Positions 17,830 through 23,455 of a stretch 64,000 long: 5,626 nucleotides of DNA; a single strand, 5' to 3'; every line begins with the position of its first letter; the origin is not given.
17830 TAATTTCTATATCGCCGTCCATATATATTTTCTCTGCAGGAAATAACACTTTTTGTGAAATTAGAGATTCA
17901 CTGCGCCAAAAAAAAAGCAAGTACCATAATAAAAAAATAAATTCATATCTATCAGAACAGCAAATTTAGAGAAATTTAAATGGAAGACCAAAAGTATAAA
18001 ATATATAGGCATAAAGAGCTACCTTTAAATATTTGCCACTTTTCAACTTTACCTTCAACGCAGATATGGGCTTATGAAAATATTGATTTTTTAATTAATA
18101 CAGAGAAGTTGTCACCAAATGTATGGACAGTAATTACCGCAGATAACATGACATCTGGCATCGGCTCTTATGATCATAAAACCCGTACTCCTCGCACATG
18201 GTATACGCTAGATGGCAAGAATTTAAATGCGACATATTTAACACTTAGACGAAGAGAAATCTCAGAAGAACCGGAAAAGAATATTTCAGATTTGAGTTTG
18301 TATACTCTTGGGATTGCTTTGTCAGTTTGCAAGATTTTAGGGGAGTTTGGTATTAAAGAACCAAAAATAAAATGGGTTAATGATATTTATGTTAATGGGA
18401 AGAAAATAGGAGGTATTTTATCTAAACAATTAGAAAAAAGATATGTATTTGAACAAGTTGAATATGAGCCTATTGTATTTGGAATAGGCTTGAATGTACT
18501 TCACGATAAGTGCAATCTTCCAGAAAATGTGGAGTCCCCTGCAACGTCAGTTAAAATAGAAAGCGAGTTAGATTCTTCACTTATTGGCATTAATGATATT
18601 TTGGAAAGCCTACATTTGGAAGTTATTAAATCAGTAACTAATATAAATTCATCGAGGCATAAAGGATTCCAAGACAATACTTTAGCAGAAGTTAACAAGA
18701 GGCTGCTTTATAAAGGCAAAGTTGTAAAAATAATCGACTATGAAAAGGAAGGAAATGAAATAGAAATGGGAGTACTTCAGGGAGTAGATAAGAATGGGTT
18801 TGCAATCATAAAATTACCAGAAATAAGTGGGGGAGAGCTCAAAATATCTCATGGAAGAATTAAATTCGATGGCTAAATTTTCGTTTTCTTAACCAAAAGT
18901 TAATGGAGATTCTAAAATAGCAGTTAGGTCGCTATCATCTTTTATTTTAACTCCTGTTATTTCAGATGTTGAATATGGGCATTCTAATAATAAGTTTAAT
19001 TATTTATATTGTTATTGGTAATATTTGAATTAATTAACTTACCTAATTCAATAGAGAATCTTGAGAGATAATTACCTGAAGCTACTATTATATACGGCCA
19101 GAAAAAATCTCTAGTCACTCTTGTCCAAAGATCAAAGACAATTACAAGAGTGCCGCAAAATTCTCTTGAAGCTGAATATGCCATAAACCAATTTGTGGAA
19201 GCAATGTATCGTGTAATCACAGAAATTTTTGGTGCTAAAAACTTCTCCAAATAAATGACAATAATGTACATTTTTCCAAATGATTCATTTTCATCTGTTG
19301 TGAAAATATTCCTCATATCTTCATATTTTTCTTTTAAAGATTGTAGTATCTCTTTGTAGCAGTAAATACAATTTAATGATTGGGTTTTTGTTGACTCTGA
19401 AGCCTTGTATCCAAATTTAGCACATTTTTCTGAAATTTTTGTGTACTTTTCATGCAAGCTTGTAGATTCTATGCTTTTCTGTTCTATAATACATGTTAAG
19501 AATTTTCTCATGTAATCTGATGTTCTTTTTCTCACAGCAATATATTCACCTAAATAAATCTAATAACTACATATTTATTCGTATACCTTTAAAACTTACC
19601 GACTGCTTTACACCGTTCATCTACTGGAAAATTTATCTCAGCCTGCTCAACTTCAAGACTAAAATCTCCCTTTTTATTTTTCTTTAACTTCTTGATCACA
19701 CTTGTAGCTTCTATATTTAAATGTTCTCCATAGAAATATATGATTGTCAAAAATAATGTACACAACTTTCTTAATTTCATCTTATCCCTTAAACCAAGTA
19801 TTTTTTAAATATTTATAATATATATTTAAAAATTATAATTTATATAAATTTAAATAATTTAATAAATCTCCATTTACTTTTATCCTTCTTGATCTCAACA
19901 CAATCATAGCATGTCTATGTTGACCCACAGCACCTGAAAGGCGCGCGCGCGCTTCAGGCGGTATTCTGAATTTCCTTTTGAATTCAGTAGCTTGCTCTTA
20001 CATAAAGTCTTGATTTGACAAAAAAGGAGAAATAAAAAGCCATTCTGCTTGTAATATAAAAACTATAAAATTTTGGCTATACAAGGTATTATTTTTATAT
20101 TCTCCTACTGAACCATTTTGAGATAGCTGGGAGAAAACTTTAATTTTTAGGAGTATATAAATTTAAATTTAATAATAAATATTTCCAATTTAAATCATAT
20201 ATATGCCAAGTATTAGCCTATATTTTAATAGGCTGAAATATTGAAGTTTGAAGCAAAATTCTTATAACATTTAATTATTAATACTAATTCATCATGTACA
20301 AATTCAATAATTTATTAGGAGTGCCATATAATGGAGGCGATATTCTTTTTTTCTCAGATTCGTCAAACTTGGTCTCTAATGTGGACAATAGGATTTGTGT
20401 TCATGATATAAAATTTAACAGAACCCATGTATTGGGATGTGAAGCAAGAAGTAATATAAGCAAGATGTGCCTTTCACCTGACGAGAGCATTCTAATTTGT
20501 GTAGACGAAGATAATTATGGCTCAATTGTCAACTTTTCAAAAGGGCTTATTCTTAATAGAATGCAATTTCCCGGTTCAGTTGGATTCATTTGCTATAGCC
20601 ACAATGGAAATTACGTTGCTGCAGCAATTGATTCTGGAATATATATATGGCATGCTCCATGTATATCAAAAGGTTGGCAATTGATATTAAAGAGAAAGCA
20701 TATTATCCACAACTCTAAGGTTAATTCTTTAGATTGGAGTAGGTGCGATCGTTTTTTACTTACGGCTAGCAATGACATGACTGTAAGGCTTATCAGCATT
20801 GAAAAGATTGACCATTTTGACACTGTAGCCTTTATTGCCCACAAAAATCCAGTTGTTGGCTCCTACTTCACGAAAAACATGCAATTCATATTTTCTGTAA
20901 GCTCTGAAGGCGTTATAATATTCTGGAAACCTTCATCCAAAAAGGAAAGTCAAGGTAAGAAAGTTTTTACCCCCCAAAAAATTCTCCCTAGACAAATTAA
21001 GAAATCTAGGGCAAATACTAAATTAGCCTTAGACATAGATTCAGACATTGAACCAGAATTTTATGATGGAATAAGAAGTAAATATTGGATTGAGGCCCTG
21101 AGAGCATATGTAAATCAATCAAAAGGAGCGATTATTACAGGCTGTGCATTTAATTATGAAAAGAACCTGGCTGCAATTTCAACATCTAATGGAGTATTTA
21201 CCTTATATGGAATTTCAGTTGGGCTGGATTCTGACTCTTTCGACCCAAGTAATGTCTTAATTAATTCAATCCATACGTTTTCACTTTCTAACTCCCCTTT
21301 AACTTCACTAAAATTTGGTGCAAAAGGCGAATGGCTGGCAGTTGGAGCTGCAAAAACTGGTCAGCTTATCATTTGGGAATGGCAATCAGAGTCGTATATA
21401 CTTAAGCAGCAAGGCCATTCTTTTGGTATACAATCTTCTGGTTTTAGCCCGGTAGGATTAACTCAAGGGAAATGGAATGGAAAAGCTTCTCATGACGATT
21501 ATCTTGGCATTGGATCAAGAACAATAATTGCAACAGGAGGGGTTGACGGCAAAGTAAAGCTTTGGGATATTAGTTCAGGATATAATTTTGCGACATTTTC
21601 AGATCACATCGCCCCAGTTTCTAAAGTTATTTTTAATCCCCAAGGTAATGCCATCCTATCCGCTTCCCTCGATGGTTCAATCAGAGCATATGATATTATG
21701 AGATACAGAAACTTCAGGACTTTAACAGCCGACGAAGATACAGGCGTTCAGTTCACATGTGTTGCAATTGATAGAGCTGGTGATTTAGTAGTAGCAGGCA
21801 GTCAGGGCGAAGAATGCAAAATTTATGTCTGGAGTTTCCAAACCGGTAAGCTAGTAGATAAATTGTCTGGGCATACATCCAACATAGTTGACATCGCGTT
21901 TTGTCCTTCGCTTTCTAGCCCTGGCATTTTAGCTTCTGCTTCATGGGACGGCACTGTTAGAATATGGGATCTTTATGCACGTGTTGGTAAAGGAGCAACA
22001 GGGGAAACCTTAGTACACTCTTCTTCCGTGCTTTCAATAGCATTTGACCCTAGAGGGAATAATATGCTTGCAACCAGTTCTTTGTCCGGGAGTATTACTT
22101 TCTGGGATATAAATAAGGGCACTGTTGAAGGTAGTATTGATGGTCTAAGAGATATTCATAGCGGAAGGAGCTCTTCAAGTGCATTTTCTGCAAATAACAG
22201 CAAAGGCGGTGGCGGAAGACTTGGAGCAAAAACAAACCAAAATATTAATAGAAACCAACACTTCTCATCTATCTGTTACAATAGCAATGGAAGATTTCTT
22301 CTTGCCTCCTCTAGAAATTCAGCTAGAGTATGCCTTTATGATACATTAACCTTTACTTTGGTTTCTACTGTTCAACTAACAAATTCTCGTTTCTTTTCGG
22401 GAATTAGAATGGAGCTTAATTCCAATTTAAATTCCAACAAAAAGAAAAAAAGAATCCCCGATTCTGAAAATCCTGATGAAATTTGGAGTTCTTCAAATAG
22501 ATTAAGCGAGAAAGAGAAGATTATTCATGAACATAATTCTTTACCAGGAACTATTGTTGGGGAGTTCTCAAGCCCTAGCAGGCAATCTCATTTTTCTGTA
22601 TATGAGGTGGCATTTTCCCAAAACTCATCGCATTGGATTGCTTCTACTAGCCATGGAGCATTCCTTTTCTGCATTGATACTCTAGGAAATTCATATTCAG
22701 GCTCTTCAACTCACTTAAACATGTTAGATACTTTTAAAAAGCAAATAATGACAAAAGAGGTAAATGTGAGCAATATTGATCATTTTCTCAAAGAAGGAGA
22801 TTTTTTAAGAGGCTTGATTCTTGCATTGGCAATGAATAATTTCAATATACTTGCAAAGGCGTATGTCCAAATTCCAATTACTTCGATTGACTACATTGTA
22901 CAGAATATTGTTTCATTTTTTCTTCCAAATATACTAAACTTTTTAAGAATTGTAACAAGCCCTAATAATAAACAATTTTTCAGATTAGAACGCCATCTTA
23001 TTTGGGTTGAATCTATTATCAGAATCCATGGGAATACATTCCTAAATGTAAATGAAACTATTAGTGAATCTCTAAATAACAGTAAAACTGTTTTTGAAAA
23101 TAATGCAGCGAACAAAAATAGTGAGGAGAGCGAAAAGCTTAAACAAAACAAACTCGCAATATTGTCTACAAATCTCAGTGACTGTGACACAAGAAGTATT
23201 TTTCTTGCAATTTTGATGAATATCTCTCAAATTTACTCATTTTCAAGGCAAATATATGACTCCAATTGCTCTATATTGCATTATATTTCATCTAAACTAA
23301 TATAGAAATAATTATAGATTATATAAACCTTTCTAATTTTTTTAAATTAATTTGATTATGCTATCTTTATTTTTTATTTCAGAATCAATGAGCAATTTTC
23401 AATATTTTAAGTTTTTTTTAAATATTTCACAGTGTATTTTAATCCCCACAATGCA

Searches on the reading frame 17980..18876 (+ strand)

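Call 38: search_protein_families(library=pfam, proteins=[window:17980-18876:+], max_evalue=0.001)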
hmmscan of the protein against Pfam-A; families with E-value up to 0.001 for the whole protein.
window:17980-18876:+ (298 aa): 1 family
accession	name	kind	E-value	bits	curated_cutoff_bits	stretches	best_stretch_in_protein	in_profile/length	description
PF03099.24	BPL_LplA_LipB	-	9e-07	29.3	21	1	98-152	61-119/133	Biotin/lipoate A/B protein ligase family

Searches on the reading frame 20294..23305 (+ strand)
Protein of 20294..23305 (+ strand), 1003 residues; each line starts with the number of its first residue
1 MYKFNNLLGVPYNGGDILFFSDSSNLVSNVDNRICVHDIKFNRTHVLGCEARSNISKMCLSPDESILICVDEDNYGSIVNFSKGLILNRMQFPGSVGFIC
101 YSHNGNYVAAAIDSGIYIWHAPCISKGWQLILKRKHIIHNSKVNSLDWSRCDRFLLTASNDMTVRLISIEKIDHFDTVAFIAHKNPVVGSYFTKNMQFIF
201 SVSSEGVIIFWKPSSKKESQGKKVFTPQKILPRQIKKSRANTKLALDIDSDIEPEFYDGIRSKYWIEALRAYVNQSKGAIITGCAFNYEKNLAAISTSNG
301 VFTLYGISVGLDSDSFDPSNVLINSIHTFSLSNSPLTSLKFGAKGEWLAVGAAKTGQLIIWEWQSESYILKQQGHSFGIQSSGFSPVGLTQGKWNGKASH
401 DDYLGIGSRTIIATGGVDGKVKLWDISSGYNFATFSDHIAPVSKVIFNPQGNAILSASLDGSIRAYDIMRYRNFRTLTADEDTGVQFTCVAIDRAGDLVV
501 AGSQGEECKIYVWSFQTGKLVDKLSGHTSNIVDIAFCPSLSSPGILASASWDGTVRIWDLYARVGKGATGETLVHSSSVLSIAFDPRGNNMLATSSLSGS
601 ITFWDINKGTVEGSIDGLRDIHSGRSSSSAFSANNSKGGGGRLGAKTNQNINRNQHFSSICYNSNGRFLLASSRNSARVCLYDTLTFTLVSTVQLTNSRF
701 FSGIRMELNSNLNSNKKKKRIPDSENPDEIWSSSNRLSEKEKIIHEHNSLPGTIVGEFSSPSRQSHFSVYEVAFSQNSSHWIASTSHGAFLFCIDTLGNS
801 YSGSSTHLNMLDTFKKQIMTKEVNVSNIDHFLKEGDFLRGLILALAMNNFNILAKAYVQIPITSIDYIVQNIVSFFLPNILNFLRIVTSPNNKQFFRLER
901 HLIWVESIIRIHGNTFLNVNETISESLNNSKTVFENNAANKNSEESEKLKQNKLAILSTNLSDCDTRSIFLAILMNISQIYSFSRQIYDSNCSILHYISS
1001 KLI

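Call 39: search_protein_families(library=pfam, proteins=[window:20294-23305:+], max_evalue=0.001)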
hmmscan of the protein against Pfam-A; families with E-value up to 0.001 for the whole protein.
window:20294-23305:+ (1003 aa): 34 families (the best 25 are shown)
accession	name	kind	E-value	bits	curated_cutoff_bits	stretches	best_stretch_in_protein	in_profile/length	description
PF25174.1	Beta-prop_THOC3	-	8.9e-49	166.4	305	4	488-613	6-124/272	THOC3 beta-propeller domain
PF24817.1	WD40_WDHD1_1st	-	6.5e-47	160.5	109.9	4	486-560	88-157/291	WDHD1 first WD40 domain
PF25173.1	Beta-prop_WDR3_1st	-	2.7e-44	151.5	154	4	326-468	64-184/184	WDR3 first beta-propeller domain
PF24814.1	WD40_Prp19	-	2e-40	139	320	3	411-511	149-245/281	Prp19 WD40 domain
PF00400.38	WD40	-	2.4e-40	135.7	27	2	518-559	1-39/39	WD domain, G-beta repeat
PF24807.1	WD40_CDC20-Fz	-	9.7e-34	117.4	200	3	442-616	54-219/292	CDC20/Fizzy WD40 domain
PF23414.1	Beta-prop_EML_2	-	2.5e-33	116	90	3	448-622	7-169/266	Echinoderm microtubule-associated protein second beta-propeller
PF25175.1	Beta-prop_WDR5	-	1.1e-26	94.2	250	2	336-511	13-163/296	WDR5 beta-propeller domain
PF24796.1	WDR55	-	5.9e-25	88.3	200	1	408-607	106-294/296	WDR55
PF25171.1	Beta-prop_WDR36-Utp21_1st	-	2e-20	73.7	80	2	507-632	129-245/266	WDR36/Utp21 first beta-propeller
PF25168.1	Beta-prop_WDR36-Utp21_2nd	-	3.8e-20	72.9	84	1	414-597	129-301/335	WDR36/Utp21 second beta-propeller domain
PF12894.13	ANAPC4_WD40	-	2e-19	70.1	22.9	0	128-174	26-72/91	Anaphase-promoting complex subunit 4 WD40 domain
PF24805.1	EIF3I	-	3.2e-18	66.4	200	1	487-595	13-112/324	EIF3I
PF24105.1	Beta-prop_CAF1B_HIR1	-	4.4e-18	65.8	80.5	1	336-473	73-206/383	CAF1B/HIR1 beta-propeller domain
PF25172.1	Beta-prop_WDR3_2nd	-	4.7e-17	62.6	140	1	410-511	188-286/293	WDR3 second beta-propeller domain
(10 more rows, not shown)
